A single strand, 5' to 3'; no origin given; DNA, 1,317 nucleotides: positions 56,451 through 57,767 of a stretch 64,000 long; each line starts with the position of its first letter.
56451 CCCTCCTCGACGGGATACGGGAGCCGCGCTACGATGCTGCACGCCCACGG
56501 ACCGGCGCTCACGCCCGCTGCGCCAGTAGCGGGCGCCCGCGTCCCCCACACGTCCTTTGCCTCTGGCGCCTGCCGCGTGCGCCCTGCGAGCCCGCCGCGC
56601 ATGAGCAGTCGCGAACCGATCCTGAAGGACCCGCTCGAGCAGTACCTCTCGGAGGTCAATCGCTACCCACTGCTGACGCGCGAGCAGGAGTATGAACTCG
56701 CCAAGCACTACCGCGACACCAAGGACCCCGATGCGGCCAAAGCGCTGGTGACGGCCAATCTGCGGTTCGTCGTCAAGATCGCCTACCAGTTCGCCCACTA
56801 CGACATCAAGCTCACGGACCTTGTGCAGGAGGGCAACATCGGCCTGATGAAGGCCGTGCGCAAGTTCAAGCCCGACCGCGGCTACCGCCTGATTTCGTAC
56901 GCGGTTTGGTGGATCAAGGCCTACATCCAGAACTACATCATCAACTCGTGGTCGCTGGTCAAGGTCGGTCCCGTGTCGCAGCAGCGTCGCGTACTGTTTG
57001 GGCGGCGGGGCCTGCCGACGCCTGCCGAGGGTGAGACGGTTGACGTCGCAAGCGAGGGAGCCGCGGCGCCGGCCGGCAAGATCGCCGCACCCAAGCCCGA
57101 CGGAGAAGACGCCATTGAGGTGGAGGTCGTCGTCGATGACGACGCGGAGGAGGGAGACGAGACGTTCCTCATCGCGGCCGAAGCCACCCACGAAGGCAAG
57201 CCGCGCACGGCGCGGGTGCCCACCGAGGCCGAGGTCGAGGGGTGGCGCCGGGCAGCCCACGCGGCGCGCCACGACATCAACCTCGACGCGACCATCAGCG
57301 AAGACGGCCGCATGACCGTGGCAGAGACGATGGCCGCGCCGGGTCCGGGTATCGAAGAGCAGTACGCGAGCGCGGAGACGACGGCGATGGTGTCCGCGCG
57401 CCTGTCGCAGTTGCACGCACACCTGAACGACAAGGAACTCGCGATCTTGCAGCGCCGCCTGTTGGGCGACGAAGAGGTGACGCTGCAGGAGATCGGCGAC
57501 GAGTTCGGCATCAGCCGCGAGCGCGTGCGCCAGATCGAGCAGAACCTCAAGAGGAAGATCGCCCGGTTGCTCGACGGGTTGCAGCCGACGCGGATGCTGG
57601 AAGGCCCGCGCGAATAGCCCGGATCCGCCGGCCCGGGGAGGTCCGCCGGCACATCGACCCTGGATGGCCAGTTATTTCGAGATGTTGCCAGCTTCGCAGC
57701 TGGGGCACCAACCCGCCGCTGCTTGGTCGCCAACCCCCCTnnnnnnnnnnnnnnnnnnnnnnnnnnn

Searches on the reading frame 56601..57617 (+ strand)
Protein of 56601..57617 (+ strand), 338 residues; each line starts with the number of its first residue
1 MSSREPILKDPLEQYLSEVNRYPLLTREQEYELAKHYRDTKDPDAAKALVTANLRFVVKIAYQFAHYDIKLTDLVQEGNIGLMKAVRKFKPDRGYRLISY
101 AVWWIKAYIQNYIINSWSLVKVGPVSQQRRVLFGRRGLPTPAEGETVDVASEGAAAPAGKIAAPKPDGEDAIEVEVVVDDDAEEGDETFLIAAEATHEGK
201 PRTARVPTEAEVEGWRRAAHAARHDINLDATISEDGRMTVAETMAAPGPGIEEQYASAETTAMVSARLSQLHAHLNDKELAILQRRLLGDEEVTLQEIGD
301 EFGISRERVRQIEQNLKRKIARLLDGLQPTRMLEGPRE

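Call 71: search_protein_families(library=pfam, proteins=[window:56601-57617:+], max_evalue=0.001)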
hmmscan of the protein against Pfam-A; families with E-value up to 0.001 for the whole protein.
window:56601-57617:+ (338 aa): 3 families
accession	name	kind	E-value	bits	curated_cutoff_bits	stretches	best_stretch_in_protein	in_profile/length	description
PF04542.20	Sigma70_r2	-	5.9e-17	61.7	24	1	49-113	1-65/71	Sigma-70 region 2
PF04545.22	Sigma70_r4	-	3.2e-12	46.2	24.1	1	273-314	3-42/50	Sigma-70, region 4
PF00140.25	Sigma70_r1_2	-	7.3e-12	45.5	22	1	10-39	1-30/34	Sigma-70 factor, region 1.2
